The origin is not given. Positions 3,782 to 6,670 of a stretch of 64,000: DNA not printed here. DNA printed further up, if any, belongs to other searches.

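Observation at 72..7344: Candidate complete anaerobic trihydroxybenzene/phloroglucinol degradation cluster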

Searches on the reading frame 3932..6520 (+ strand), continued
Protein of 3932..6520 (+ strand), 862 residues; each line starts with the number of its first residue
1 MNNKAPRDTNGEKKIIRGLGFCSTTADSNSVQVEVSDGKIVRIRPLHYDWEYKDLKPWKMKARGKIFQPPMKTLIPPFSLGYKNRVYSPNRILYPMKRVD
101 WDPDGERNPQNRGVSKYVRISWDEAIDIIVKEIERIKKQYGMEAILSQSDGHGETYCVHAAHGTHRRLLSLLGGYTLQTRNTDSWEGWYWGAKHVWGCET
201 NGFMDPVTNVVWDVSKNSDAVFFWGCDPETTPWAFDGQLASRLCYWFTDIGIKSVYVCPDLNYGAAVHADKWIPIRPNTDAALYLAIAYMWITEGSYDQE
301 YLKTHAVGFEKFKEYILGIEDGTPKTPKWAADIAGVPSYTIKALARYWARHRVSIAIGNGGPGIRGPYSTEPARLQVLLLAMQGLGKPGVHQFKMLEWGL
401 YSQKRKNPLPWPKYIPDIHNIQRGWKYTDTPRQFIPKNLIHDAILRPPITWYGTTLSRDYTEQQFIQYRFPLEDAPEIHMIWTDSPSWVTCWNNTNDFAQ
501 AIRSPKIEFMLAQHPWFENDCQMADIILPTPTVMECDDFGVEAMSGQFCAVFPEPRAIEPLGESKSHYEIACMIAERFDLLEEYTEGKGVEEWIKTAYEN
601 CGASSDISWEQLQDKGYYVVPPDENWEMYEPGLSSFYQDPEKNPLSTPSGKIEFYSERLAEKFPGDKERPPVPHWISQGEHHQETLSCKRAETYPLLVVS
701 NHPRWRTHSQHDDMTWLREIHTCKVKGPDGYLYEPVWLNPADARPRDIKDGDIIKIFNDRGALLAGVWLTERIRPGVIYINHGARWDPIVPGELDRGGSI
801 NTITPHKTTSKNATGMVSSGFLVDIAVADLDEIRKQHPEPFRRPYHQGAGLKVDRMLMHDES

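Call 40: search_protein_families(library=ncbifam, proteins=[L040:9642-10577:-, L036:128-958:+, L029:411-1331:+, L047:8047-8940:-, L036:1515-2321:+, L047:7225-8022:-, L036:3381-4376:+, L036:2318-3277:+], max_evalue=1e-50)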
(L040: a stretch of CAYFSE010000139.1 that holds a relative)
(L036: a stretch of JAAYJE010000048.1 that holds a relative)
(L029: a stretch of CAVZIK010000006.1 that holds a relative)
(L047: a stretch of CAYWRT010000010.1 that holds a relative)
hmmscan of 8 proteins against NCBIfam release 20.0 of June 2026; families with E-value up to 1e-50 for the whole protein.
L040:9642-10577:- (311 aa): 4 families
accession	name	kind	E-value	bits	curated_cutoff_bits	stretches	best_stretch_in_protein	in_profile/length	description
NF053538.1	DixhxACActTsKce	equivalog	3.6e-123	410.5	430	1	2-311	5-310/310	3,5-dioxohexanoate:acetyl-CoA acetone transferase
NF052387.1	Lys_ferment_KCE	equivalog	5.8e-86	288.2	382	1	138-303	105-267/267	3-keto-5-aminohexanoate cleavage enzyme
NF052389.1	Lys_KAL_CLE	exception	7.6e-60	202.9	725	0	136-305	272-438/440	bifunctional 3-aminobutyryl-CoA ammonia lyase/3-keto-5-aminohexanoate cleavage enzyme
NF053568.1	3OXCoAcCUPNH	equivalog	3.4e-52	177.4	350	0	137-304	106-273/274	3-oxoadipate:acetyl-CoA acetyltransferase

L036:128-958:+ (276 aa): 4 families
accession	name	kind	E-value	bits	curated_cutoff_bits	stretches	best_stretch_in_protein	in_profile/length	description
NF052387.1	Lys_ferment_KCE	equivalog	6e-91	304.5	382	1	3-271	1-267/267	3-keto-5-aminohexanoate cleavage enzyme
NF053568.1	3OXCoAcCUPNH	equivalog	1.5e-63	214.6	350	1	3-272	3-273/274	3-oxoadipate:acetyl-CoA acetyltransferase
NF052389.1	Lys_KAL_CLE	exception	3.8e-60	203.9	725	1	3-272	170-437/440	bifunctional 3-aminobutyryl-CoA ammonia lyase/3-keto-5-aminohexanoate cleavage enzyme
NF053538.1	DixhxACActTsKce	equivalog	7.2e-56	189.5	430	0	119-271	146-302/310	3,5-dioxohexanoate:acetyl-CoA acetone transferase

L029:411-1331:+ (306 aa): 4 families
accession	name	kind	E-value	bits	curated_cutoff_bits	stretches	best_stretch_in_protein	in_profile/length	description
NF052387.1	Lys_ferment_KCE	equivalog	9.4e-98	326.8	382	1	35-302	1-267/267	3-keto-5-aminohexanoate cleavage enzyme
NF053568.1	3OXCoAcCUPNH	equivalog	3.1e-66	223.5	350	1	35-303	3-273/274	3-oxoadipate:acetyl-CoA acetyltransferase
NF052389.1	Lys_KAL_CLE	exception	4.1e-64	216.9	725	1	27-303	162-437/440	bifunctional 3-aminobutyryl-CoA ammonia lyase/3-keto-5-aminohexanoate cleavage enzyme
NF053538.1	DixhxACActTsKce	equivalog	2.4e-60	204.2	430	0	149-302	145-302/310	3,5-dioxohexanoate:acetyl-CoA acetone transferase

L047:8047-8940:- (297 aa): 4 families
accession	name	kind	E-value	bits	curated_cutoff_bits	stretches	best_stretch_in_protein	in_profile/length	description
NF052387.1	Lys_ferment_KCE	equivalog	2.4e-88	296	382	1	19-292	1-267/267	3-keto-5-aminohexanoate cleavage enzyme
NF053538.1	DixhxACActTsKce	equivalog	8.1e-63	212.3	430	0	137-294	145-304/310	3,5-dioxohexanoate:acetyl-CoA acetone transferase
NF052389.1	Lys_KAL_CLE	exception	1.8e-61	208.2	725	1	11-294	162-438/440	bifunctional 3-aminobutyryl-CoA ammonia lyase/3-keto-5-aminohexanoate cleavage enzyme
NF053568.1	3OXCoAcCUPNH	equivalog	1.5e-58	198.2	350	1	19-293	3-273/274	3-oxoadipate:acetyl-CoA acetyltransferase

L036:1515-2321:+ (268 aa): 11 families
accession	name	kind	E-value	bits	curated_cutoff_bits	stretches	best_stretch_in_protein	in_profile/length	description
NF006070.0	PRK08213.1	subfamily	2.5e-62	210.7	279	1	12-266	3-257/259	gluconate 5-dehydrogenase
NF005559.1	PRK07231.1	subfamily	1.3e-59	201.7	215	1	19-266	2-248/249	glucose 1-dehydrogenase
NF005711.0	PRK07523.1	subfamily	2.3e-57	194.5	413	1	15-267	4-253/255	SDR family oxidoreductase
TIGR01832.1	kduD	equivalog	4e-57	193.6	338.85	1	17-267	1-247/248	2-dehydro-3-deoxy-D-gluconate 5-dehydrogenase KduD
NF005390.0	PRK06935.1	equivalog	2e-54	184.7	369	1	14-266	8-256/258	2-dehydro-3-deoxy-D-gluconate 5-dehydrogenase KduD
NF004774.0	PRK06114.1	equivalog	5.9e-54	183.1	360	1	13-267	8-261/262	SDR family oxidoreductase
NF052558.1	MBtsdlDhBudC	equivalog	1.5e-52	178.7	270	1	20-267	2-243/250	meso-2,3-butanediol dehydrogenase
NF005983.0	PRK08085.1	equivalog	8e-52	176.4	408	1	14-266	2-251/254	gluconate 5-dehydrogenase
NF006528.0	PRK08993.1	subfamily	9.7e-52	175.9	430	1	16-267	5-252/253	2-dehydro-3-deoxy-D-gluconate 5-dehydrogenase KduD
NF004778.0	PRK06124.1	equivalog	3.7e-51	174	303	1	14-266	4-253/256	SDR family oxidoreductase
NF005853.0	PRK07774.1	equivalog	4.1e-51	173.8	303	1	17-266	2-247/250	SDR family oxidoreductase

L047:7225-8022:- (265 aa): 23 families
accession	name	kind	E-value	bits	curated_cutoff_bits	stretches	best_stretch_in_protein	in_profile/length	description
NF006070.0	PRK08213.1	subfamily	6.3e-67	225.8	279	1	8-264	3-259/259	gluconate 5-dehydrogenase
NF005559.1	PRK07231.1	subfamily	9.1e-65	218.6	215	1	14-262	1-248/249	glucose 1-dehydrogenase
NF005309.0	PRK06841.1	subfamily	3.7e-61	206.8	286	1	6-262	4-253/255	GolD/DthD family dehydrogenase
NF004791.0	PRK06138.1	equivalog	8e-60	202.3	312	1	14-263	2-251/252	SDR family oxidoreductase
NF005983.0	PRK08085.1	equivalog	7.4e-56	189.6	408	1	9-264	1-253/254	gluconate 5-dehydrogenase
NF005853.0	PRK07774.1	equivalog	1.7e-55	188.1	303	1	13-262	2-247/250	SDR family oxidoreductase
NF004198.0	PRK05653.1-3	equivalog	1.8e-55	188.1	296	1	15-261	5-246/248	3-oxoacyl-ACP reductase FabG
NF006493.1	PRK08936.1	subfamily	1.9e-55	187.9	420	1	15-262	5-251/261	glucose-1-dehydrogenase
NF005711.0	PRK07523.1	subfamily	6.8e-55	186.4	413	1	9-264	2-254/255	SDR family oxidoreductase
NF052558.1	MBtsdlDhBudC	equivalog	7.7e-55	186.2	270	1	16-263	2-243/250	meso-2,3-butanediol dehydrogenase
NF005390.0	PRK06935.1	equivalog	2e-54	184.7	369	1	8-260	6-254/258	2-dehydro-3-deoxy-D-gluconate 5-dehydrogenase KduD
NF006693.0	PRK09242.1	equivalog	2e-54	184.4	328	1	11-262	4-254/258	SDR family oxidoreductase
TIGR01832.1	kduD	equivalog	9.4e-54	182.5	338.85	1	13-261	1-245/248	2-dehydro-3-deoxy-D-gluconate 5-dehydrogenase KduD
NF005472.0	PRK07067.1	equivalog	9.7e-54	182.6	338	1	14-261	3-254/257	L-iditol 2-dehydrogenase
NF005488.0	PRK07097.1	equivalog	9.7e-53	178.9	369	1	9-264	2-260/266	gluconate 5-dehydrogenase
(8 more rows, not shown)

L036:3381-4376:+ (331 aa): 0 families

L036:2318-3277:+ (319 aa): 10 families
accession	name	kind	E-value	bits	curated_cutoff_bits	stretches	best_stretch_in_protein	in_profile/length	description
NF006124.0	PRK08268.1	subfamily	3.5e-68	230.8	508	1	2-299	2-295/507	3-hydroxyacyl-CoA dehydrogenase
NF042925.1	FHMPC_DH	equivalog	1.8e-64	217.9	500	1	8-307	1-296/304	5-formyl-3-hydroxy-2-methylpyridine 4-carboxylate 5-dehydrogenase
NF004783.0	PRK06129.1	equivalog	3.3e-61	207.4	347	1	8-244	3-239/315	3-hydroxyacyl-CoA dehydrogenase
NF004474.0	PRK05808.1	subfamily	1e-60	205.4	408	1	6-288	2-279/283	3-hydroxybutyryl-CoA dehydrogenase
TIGR02279.1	PaaC-3OHAcCoADH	equivalog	7.4e-59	199.9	669.4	1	5-299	3-293/503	3-hydroxyacyl-CoA dehydrogenase PaaH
NF006125.0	PRK08269.1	equivalog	1.2e-54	185.5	427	1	6-313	4-318/334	3-hydroxybutyryl-CoA dehydrogenase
NF004699.0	PRK06035.1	equivalog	2.1e-54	184.7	500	1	5-283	1-278/294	3-hydroxyacyl-CoA dehydrogenase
NF006722.0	PRK09260.1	equivalog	2.7e-54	184.3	429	1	7-292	2-282/289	3-hydroxyacyl-CoA dehydrogenase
NF006143.0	PRK08293.1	equivalog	1.1e-52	179.1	312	1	5-291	2-287/291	3-hydroxyacyl-CoA dehydrogenase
NF005715.0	PRK07530.1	equivalog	9.4e-51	172.9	420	0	6-292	3-284/292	3-hydroxybutyryl-CoA dehydrogenase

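Call 58: search_solved_structures(query=L036:1515-2321:+, max_evalue=1e-40, show_alignments=1)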
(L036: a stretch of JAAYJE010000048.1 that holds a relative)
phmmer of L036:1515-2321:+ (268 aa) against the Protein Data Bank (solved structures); distinct sequences matched with E-value up to 1e-40: 3.
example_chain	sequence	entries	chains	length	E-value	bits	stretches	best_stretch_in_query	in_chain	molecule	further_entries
4z9y_A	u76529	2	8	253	2.7e-44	154.8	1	16-267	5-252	2-deoxy-D-gluconate 3-dehydrogenase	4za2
4g81_D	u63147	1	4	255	1.9e-41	145.4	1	15-267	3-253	Putative hexonate dehydrogenase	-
1vl8_A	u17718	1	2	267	4.2e-41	144.3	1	12-267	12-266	Gluconate 5-dehydrogenase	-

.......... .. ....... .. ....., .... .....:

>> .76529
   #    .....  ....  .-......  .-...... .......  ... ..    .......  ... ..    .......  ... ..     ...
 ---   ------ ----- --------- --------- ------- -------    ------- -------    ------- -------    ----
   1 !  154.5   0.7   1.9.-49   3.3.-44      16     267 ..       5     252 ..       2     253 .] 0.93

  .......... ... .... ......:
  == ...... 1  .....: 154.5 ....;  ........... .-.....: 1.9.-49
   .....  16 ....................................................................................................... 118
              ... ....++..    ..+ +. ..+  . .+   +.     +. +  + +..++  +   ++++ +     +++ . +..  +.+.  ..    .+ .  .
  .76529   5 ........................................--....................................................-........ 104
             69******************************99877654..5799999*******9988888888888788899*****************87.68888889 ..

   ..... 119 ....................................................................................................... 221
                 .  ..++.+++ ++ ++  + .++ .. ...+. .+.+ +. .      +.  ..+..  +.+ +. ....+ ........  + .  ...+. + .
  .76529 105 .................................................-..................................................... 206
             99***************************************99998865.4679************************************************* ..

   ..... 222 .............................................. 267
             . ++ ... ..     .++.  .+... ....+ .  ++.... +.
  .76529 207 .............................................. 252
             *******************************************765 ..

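Call 89: search_protein_families(library=pfam, proteins=[L036:13681-15240:+, L036:15497-16225:+, L036:16833-17795:+, L036:17792-18868:+, L036:20644-22017:+, L036:22018-22601:+, L036:8431-8988:+, L036:9060-9896:+, L040:8257-9015:+, L040:9015-9599:+], max_evalue=0.00001)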
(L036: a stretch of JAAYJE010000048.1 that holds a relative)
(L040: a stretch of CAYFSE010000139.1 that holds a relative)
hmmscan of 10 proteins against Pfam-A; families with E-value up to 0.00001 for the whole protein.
L036:13681-15240:+ (519 aa): 2 families
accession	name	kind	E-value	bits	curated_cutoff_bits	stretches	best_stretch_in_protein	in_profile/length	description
PF13458.12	Peripla_BP_6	-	3.8e-41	142.3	31.7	1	115-456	1-324/343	Periplasmic binding protein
PF10518.14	TAT_signal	-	7e-07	29.3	22.7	1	42-61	2-21/21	TAT (twin-arginine translocation) pathway signal sequence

L036:15497-16225:+ (242 aa): 1 family
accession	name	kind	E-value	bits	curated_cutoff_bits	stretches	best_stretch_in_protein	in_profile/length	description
PF00005.33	ABC_tran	-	4.1e-27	95.9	25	1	21-164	2-134/137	ABC transporter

L036:16833-17795:+ (320 aa): 1 family
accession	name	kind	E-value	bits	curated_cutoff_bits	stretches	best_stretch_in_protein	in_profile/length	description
PF02653.21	BPD_transp_2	-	4.5e-30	105.1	26.8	1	38-306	3-269/269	Branched-chain amino acid transport system / permease component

L036:17792-18868:+ (358 aa): 1 family
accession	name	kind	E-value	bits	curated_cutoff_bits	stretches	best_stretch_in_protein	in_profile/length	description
PF02653.21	BPD_transp_2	-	5.6e-36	124.5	26.8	1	55-306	8-265/269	Branched-chain amino acid transport system / permease component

L036:20644-22017:+ (457 aa): 2 families
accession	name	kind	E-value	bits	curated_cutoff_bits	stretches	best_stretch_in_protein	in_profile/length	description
PF00120.29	Gln-synt_C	-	3.6e-123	411.4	24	1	121-453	2-344/344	Glutamine synthetase, catalytic domain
PF03951.24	Gln-synt_N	-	2.6e-29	101.1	33.4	1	32-114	1-82/82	Glutamine synthetase, beta-Grasp domain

L036:22018-22601:+ (194 aa): 1 family
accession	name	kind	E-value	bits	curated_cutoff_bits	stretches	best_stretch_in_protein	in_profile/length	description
PF02739.22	5_3_exonuc_N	-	1.3e-56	191.2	34.3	1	8-174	2-164/164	5'-3' exonuclease, N-terminal resolvase-like domain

L036:8431-8988:+ (185 aa): 2 families
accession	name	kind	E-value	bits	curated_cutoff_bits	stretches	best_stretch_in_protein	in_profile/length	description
PF03358.20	FMN_red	-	8.1e-23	81.1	24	1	4-121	3-112/152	NADPH-dependent FMN reductase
PF02525.22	Flavodoxin_2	-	5.5e-16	59.3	27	1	3-173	2-191/198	Flavodoxin-like fold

L036:9060-9896:+ (278 aa): 2 families
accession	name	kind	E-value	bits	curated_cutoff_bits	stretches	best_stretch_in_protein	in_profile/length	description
PF01614.24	IclR_C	-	2.2e-23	83.1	24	1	103-265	7-170/174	Bacterial transcriptional regulator IclR C-terminal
PF09339.16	HTH_IclR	-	8.3e-14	51.5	22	1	30-81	1-52/52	IclR helix-turn-helix domain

L040:8257-9015:+ (252 aa): 0 families

L040:9015-9599:+ (194 aa): 2 families
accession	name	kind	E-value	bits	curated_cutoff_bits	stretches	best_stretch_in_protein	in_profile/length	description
PF03266.21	NTPase_1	-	7.1e-27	94.7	23.9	1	3-161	2-156/168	NTPase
PF10649.15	DUF2478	-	1.6e-11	44.5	22.3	1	5-142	4-135/159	Protein of unknown function (DUF2478)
